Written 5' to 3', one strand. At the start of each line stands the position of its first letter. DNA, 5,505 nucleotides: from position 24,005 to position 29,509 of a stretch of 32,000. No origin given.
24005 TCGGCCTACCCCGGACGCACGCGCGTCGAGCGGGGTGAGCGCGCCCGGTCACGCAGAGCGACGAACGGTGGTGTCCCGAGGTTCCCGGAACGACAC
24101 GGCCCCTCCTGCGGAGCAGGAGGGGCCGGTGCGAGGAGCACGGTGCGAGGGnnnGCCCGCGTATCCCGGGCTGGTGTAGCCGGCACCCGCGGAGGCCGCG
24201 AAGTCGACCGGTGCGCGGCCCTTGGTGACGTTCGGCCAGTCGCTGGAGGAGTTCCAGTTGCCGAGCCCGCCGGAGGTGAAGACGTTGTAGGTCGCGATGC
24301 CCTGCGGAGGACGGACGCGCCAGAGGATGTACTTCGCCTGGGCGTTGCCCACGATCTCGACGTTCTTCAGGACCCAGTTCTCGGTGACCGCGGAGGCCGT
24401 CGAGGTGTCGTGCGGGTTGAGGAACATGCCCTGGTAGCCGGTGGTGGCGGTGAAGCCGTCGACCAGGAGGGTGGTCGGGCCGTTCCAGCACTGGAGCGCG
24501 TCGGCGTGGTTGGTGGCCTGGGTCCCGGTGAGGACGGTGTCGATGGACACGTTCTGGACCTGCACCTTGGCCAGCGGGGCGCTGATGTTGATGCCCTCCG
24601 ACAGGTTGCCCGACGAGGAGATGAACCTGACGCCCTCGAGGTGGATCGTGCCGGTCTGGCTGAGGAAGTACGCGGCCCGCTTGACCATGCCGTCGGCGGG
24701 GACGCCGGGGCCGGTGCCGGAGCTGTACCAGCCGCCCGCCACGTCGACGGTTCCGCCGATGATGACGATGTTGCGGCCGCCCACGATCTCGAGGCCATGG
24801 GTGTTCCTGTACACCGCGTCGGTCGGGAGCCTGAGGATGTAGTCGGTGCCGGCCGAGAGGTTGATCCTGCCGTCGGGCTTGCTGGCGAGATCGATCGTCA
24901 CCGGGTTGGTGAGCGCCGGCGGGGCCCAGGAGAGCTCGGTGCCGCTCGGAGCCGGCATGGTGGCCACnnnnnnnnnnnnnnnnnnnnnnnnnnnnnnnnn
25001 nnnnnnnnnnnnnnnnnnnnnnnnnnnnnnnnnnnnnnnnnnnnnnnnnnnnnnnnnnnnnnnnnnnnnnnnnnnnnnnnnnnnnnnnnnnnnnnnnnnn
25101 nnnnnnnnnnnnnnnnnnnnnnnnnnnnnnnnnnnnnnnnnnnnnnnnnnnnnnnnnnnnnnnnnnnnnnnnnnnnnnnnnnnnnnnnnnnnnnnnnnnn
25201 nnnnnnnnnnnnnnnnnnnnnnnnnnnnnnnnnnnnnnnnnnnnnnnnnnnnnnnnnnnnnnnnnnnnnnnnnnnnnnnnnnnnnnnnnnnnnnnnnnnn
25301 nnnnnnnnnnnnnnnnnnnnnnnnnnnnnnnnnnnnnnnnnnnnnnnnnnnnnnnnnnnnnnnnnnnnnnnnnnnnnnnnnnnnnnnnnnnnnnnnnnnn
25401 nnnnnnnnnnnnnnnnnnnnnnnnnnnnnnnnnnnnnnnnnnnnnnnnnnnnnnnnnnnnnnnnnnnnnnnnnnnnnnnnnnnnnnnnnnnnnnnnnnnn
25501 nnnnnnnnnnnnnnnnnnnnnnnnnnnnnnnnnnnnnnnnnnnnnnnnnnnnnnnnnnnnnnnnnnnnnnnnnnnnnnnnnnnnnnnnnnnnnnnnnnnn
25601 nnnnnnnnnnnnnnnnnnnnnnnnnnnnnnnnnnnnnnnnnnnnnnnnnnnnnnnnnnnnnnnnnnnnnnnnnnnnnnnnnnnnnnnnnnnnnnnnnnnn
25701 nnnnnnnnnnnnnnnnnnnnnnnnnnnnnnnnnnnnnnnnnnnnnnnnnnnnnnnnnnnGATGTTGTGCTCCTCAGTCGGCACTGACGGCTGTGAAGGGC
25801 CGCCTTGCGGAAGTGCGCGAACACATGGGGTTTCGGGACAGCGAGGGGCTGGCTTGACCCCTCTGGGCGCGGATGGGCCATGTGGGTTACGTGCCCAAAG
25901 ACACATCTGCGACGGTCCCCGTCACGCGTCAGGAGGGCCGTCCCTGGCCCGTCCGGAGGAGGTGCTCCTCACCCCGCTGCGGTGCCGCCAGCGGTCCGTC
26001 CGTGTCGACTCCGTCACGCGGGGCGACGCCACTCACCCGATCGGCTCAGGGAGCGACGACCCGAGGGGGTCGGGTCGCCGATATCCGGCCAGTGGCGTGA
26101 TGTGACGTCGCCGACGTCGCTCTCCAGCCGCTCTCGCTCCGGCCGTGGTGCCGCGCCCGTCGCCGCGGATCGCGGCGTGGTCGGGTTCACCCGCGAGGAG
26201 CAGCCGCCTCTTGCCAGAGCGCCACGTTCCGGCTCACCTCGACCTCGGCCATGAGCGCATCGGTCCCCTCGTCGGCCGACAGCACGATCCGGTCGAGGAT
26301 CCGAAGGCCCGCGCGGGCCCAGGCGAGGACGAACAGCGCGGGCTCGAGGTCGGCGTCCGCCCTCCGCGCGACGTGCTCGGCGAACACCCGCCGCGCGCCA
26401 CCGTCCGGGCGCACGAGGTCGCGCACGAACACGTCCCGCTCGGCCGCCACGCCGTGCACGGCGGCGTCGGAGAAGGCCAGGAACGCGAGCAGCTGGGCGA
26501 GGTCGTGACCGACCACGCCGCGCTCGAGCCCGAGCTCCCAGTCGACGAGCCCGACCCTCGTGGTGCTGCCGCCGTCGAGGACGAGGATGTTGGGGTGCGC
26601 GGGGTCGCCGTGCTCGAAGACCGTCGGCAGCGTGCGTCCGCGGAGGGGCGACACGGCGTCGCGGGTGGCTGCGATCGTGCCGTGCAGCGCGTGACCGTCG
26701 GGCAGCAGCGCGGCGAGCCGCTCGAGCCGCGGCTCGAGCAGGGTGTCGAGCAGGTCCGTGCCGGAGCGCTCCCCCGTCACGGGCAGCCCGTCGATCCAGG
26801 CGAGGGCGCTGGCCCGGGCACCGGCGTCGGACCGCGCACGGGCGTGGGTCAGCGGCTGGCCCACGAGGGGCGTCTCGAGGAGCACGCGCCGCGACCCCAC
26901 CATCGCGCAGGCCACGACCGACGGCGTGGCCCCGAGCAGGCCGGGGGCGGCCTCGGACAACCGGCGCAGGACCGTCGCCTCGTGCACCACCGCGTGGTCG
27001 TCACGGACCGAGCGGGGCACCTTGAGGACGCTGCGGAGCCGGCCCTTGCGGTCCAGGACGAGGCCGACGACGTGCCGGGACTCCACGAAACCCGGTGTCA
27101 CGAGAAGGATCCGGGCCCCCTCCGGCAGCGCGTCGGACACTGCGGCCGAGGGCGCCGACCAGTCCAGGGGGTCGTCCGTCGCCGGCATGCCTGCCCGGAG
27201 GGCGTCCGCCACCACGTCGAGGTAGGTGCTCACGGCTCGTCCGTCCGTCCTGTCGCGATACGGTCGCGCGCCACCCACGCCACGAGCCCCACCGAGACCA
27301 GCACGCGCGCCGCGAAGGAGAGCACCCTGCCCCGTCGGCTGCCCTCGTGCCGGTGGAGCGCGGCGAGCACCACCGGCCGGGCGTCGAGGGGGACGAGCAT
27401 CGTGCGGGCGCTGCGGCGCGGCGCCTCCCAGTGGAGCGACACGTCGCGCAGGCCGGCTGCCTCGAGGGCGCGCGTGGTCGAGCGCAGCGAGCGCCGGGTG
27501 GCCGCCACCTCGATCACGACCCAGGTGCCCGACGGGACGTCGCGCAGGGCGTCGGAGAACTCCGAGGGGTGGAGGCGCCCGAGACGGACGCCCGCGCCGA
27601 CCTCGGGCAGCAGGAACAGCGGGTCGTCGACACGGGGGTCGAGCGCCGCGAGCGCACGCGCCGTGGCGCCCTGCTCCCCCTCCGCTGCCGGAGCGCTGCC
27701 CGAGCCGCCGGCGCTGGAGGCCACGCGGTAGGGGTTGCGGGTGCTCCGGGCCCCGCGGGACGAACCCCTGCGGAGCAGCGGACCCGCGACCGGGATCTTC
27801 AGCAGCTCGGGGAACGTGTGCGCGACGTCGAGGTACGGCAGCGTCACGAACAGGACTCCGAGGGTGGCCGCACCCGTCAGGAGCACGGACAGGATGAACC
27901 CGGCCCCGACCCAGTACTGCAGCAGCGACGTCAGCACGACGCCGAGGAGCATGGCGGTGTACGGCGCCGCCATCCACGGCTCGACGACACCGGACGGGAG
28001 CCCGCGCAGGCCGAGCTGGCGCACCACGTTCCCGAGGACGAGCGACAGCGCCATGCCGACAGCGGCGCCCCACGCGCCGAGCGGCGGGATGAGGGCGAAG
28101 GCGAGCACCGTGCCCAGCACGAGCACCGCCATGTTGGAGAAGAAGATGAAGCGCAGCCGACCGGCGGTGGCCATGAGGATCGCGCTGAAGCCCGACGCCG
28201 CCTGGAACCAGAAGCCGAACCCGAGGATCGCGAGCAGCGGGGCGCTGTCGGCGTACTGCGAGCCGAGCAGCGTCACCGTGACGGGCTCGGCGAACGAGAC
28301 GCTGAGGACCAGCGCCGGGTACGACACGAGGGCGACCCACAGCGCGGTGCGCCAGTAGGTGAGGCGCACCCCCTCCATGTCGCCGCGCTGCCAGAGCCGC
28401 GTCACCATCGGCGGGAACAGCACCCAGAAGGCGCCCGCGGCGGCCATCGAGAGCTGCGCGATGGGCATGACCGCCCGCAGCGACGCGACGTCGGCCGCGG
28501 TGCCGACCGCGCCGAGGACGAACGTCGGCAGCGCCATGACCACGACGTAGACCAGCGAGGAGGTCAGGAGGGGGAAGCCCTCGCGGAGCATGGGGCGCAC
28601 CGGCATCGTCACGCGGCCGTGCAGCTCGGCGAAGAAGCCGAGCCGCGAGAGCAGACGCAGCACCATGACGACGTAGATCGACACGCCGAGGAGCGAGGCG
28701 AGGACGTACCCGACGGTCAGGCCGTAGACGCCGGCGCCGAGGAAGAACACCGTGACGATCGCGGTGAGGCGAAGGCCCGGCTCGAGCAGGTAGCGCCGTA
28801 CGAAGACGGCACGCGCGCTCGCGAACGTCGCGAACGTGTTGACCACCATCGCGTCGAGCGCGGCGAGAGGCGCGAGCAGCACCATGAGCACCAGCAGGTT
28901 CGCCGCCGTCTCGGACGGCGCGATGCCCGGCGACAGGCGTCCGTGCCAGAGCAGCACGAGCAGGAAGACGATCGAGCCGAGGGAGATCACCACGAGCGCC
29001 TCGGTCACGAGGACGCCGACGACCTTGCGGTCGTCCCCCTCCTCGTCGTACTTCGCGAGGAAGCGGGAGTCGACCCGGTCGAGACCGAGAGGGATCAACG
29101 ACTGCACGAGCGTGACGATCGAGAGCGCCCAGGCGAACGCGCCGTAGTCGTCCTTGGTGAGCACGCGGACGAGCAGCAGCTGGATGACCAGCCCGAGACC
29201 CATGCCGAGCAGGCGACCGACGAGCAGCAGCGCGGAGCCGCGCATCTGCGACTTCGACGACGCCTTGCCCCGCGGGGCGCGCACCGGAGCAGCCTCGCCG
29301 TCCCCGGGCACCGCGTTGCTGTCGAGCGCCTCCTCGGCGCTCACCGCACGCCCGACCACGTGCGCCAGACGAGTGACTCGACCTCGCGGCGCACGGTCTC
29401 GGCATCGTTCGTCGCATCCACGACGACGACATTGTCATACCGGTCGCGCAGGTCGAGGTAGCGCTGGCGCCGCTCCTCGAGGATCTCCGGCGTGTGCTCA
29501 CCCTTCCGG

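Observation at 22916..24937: Unassigned roughly 260-aa extracytoplasmic domain present in two adjacent paralogs inside the glycan locus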

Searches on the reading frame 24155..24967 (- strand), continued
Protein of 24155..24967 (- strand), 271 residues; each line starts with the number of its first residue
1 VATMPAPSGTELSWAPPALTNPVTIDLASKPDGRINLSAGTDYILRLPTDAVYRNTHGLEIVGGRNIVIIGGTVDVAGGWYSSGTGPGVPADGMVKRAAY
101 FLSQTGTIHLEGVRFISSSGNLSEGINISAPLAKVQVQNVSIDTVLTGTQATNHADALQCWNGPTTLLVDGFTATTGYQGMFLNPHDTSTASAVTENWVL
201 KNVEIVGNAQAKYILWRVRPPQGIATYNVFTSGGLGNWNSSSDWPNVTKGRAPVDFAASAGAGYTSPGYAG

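Call 81: fold_search(model_id=the predicted structure, library=pdb)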
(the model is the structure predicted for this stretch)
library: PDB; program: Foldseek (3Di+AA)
matches with E <= 10: 259; with E <= 0.001: 0
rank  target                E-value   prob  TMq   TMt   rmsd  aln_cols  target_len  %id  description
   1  6k0v_A                8.9e-02  0.14  0.18  0.11  16.5       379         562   13  Catalytic domain of GH87 alpha-1,3-glucanase D1069A in complex with tetrasaccharides (released 2019-12-25)
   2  1jrg_A                1.4e-01  0.38  0.29  0.24  15.6       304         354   12  Crystal Structure of the R3 form of Pectate Lyase A, Erwinia chrysanthemi (released 2002-06-19)
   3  6qps_A                1.6e-01  0.09  0.19  0.14  13.4       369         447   10  Structural characterization of a mannuronic acid specific polysaccharide family 6 lyase enzyme from human gut microbio (released 2019-09-25)
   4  8tne_C                1.8e-01  0.69  0.42  0.36  10.5       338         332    8  Crystal structure of bacterial pectin methylesterase Pme8A from rumen Butyrivibrio (released 2023-08-16)
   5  1ooc_A                1.9e-01  0.28  0.29  0.23  14.5       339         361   12  Mutations in the T1.5 loop of pectate lyase A (released 2004-03-16)
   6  7dmk_A                2.0e-01  0.51  0.36  0.16  10.7       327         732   11  PL6 alginate lyase BcAlyPL6 (released 2021-10-06)
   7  6f7k_A                2.3e-01  0.35  0.32  0.19  12.2       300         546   10  Crystal structure of Dettilon tailspike protein (gp208) (released 2018-12-19)
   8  6qps_B                2.7e-01  0.09  0.22  0.16  12.6       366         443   10  Structural characterization of a mannuronic acid specific polysaccharide family 6 lyase enzyme from human gut microbio (released 2019-09-25)
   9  3zpp                  2.8e-01  0.11  0.21  0.16  13.3       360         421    9  Structure of the Streptococcus pneumoniae surface protein and adhesin PfbA (released 2013-05-29)
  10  1jta                  3.6e-01  0.25  0.29  0.23  14.5       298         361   12  Crystal Structure of Pectate Lyase A (C2 form) (released 2002-06-19)
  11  7uvl_P                3.6e-01  0.20  0.27  0.08  13.2       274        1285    9  IgA1 Protease with IgA1 substrate (released 2022-11-23)
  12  5mqp_E                3.8e-01  0.06  0.17  0.10  16.6       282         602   10  Glycoside hydrolase BT_1002 (released 2017-04-05)
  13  8tne_B                4.3e-01  0.35  0.39  0.33  11.4       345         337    9  Crystal structure of bacterial pectin methylesterase Pme8A from rumen Butyrivibrio (released 2023-08-16)
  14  7qpk_A                4.8e-01  0.35  0.35  0.28   9.6       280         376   10  Structure of the A-region of Awp14 from Candida glabrata (released 2023-01-18)
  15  8oq1                  4.8e-01  0.18  0.30  0.15  13.1       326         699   10  Crystal structure of tailspike depolymerase (APK14_gp49) from Acinetobacter phage vB_AbaP_APK14 (released 2023-06-07)
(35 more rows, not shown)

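Call 97: search_solved_structures(query=L105:9345-10001:+, max_evalue=1)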
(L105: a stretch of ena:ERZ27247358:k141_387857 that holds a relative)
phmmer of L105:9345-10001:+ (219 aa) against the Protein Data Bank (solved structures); distinct sequences matched with E-value up to 1: 3.
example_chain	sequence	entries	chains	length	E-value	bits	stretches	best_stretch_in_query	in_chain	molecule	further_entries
2ipx_A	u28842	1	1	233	0.051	16.3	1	137-201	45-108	rRNA 2'-O-methyltransferase fibrillarin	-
7se6_A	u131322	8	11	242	0.054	16.3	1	137-201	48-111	rRNA 2'-O-methyltransferase fibrillarin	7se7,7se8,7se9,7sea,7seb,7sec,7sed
2qe6_A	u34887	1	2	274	0.85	12.3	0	18-83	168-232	Uncharacterized protein Tfu_2867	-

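Call 98: search_protein_families(library=pfam, proteins=[L105:9345-10001:+, L084:8974-9693:+, L105:8830-9345:+, L084:8475-8969:+, L105:8431-8760:+, L084:9693-10001:+, L105:7161-8330:+, L105:5003-6946:+], max_evalue=1)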
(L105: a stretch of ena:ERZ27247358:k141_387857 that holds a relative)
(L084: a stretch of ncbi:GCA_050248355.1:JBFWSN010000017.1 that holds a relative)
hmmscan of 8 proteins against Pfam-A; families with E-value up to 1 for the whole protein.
L105:9345-10001:+ (219 aa): 0 families

L084:8974-9693:+ (240 aa): 1 family
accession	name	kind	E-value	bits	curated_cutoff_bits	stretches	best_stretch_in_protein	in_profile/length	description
PF13539.11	Peptidase_M15_4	-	0.001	20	25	1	73-134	3-65/70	D-alanyl-D-alanine carboxypeptidase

L105:8830-9345:+ (172 aa): 4 families
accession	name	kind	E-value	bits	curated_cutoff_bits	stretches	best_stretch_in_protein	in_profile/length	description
PF11449.14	ArsP_2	-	0.0003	20.5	32.5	1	5-104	159-259/359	Putative, 10TM heavy-metal exporter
PF25612.1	DUF7940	-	0.0025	18.8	27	1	6-58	7-61/63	Family of unknown function (DUF7940)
PF10997.13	Amj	-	0.1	12.4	27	1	83-139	61-117/253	Alternate to MurJ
PF19845.4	DUF6320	-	0.15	12.3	29.9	0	13-54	128-169/186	Family of unknown function (DUF6320)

L084:8475-8969:+ (165 aa): 3 families
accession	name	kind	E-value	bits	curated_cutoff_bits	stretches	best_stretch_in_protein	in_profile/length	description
PF01384.25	PHO4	-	0.12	11.7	33.7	1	67-135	71-142/350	Phosphate transporter family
PF14015.11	DUF4231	-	0.25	12.3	24.7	0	13-63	13-63/103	Protein of unknown function (DUF4231)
PF11174.13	DUF2970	-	0.55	10.5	27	1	91-109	34-52/56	Protein of unknown function (DUF2970)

L105:8431-8760:+ (110 aa): 4 families
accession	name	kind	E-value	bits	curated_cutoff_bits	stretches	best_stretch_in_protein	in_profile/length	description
PF15456.11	Uds1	-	0.0042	17.7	28.8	1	67-102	82-117/123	Up-regulated During Septation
PF18917.5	LiaI-LiaF-like_TM1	-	0.0064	17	27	1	15-30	26-40/42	LiaI-LiaF-like transmembrane region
PF22570.1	LiaF-TM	-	0.079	14.2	27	1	11-41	21-50/98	LiaF transmembrane domain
PF07589.16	PEP-CTERM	-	0.26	11.9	20.7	1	20-36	8-23/24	PEP-CTERM motif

L084:9693-10001:+ (103 aa): 0 families

L105:7161-8330:+ (390 aa): 2 families
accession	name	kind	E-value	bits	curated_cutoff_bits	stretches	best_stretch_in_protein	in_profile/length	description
PF02544.21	Steroid_dh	-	0.061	13.7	22.6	1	241-283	75-116/150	3-oxo-5-alpha-steroid 4-dehydrogenase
PF21140.2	eIF4G1-like_eIF4E-bd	-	0.077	13.5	27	0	110-125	2-17/56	Translation initiation factor eIF4G-like, eIF4E-binding domain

L105:5003-6946:+ (648 aa): 0 families

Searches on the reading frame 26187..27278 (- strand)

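Call 10: search_protein_families(library=pfam, proteins=[window:26187-27278:-], max_evalue=0.001)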
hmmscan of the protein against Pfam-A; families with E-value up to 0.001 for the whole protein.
window:26187-27278:- (363 aa): 1 family
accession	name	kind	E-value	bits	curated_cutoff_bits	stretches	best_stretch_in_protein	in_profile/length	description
PF01636.29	APH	-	9.7e-09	35.8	23.2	1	76-276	18-224/239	Phosphotransferase enzyme family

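Call 75: search_protein_families(library=ncbifam, proteins=[window:26187-27278:-], max_evalue=0.001)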
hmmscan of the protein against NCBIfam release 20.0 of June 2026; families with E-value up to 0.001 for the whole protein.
window:26187-27278:- (363 aa): 0 families

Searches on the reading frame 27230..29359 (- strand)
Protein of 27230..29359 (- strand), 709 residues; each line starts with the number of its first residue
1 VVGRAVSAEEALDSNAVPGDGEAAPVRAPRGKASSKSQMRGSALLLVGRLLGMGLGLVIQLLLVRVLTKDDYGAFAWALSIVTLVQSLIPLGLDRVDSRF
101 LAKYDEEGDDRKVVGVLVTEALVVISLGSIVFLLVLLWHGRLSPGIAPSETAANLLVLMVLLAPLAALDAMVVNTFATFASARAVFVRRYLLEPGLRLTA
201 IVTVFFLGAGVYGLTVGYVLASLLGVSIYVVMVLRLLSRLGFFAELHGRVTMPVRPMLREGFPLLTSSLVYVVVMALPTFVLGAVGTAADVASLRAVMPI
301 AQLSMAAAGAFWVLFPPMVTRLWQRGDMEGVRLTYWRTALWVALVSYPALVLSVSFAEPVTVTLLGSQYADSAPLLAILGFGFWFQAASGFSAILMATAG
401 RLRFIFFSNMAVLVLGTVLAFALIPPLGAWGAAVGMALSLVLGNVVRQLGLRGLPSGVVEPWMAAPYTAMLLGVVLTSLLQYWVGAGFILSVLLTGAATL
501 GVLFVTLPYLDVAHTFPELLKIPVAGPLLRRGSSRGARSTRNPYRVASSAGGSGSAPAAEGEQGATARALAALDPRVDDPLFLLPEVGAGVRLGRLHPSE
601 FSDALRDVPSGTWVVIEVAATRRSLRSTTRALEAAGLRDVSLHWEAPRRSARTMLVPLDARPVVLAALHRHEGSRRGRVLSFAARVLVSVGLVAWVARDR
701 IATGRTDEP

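Call 10: search_protein_families(library=pfam, proteins=[window:27230-29359:-], max_evalue=0.001)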
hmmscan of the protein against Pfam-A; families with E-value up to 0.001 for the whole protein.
window:27230-29359:- (709 aa): 2 families
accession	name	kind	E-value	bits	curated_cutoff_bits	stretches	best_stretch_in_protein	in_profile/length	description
PF01943.22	Polysacc_synt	-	1.1e-17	64.8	28.2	1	40-318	3-270/274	Polysaccharide biosynthesis protein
PF13440.11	Polysacc_synt_3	-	3.5e-10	40.1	23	1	62-374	1-293/293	Polysaccharide biosynthesis protein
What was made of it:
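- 27230..29359 (-): Wzx-type flippase (Polysacc_synt). call 10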

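Call 75: search_protein_families(library=ncbifam, proteins=[window:27230-29359:-], max_evalue=0.001)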
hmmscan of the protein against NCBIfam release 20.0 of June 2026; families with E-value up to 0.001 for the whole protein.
window:27230-29359:- (709 aa): 1 family
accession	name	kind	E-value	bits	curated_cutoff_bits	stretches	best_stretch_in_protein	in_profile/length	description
TIGR02900.1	spore_V_B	equivalog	2e-05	23.5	372.3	1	39-445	2-425/488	stage V sporulation protein B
